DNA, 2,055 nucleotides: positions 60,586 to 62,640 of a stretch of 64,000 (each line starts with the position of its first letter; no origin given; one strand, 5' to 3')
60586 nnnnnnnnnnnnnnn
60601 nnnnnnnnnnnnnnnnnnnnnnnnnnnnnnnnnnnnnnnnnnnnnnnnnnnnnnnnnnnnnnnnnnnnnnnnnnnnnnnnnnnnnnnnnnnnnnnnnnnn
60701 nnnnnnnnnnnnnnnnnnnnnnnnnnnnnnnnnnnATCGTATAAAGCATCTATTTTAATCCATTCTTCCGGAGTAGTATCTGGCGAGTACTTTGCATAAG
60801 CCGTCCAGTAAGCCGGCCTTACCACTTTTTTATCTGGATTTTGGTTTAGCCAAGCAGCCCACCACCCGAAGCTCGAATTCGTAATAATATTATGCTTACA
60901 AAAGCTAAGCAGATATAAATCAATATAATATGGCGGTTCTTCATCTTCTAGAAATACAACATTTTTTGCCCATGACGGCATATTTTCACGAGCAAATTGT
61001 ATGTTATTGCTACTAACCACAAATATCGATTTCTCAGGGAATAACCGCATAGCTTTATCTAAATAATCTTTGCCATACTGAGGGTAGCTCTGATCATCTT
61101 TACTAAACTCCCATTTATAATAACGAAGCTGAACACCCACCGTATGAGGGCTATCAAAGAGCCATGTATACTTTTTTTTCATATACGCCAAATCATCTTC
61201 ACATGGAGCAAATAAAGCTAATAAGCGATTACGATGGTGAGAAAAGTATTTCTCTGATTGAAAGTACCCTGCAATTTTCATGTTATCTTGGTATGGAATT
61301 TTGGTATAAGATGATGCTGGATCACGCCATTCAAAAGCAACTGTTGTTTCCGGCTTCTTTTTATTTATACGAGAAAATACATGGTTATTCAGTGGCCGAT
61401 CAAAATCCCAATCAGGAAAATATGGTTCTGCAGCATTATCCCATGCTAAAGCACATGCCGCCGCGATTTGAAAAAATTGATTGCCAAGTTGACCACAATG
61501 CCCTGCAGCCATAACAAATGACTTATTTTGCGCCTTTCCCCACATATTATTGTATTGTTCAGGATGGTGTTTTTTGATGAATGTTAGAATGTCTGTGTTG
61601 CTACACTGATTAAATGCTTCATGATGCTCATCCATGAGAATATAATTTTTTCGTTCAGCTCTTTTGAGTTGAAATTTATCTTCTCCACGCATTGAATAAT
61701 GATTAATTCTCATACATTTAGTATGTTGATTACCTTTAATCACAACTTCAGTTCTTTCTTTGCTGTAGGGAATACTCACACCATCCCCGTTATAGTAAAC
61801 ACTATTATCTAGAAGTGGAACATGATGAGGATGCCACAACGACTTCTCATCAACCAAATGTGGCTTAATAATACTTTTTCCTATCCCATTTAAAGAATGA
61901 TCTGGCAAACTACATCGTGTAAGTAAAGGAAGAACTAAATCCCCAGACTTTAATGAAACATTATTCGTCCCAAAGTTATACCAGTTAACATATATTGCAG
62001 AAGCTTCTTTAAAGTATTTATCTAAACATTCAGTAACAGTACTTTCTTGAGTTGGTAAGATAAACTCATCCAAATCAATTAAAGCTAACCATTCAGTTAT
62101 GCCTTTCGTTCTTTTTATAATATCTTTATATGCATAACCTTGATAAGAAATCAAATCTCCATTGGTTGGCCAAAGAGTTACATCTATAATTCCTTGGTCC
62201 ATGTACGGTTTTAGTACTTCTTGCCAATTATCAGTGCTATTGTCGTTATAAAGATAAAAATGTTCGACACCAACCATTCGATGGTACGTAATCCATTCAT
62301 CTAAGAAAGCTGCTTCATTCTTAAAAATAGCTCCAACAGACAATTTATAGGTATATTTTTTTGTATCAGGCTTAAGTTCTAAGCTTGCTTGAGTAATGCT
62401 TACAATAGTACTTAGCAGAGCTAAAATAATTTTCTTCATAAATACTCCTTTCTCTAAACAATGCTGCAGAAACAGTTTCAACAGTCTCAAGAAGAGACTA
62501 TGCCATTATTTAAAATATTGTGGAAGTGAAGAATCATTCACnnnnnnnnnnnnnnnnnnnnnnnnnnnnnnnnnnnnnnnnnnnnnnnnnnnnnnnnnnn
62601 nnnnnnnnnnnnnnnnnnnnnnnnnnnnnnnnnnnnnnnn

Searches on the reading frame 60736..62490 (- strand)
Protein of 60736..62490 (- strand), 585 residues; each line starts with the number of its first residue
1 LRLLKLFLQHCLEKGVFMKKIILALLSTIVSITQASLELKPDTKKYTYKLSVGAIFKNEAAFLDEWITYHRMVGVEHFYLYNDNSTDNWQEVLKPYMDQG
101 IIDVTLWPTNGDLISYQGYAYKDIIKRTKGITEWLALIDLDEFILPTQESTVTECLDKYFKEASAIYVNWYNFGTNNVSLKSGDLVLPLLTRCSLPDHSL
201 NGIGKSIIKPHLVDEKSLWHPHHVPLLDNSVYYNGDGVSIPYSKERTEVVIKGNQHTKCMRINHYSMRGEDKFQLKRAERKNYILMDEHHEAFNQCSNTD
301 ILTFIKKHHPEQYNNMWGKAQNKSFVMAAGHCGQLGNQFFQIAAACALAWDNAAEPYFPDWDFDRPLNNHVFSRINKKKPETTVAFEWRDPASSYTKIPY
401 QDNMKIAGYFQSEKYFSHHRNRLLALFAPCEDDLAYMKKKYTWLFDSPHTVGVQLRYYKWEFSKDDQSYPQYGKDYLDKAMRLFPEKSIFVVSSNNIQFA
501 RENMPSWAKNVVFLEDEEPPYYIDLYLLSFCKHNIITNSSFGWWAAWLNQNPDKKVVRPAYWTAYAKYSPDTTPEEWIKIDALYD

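Call 21: search_protein_families(library=pfam, proteins=[window:60736-62490:-], max_evalue=0.01)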
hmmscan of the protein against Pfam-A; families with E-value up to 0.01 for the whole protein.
window:60736-62490:- (585 aa): 3 families
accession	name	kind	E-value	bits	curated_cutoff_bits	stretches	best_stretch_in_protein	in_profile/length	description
PF01697.33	Glyco_transf_92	-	8.4e-25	88.2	23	1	60-226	15-194/249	Glycosyltransferase family 92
PF01531.22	Glyco_transf_11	-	9.5e-18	64.9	23.9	1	386-580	106-297/298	Glycosyl transferase family 11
PF13704.12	Glyco_tranf_2_4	-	1.8e-14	54.4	27.5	1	57-148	1-88/98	Glycosyl transferase family 2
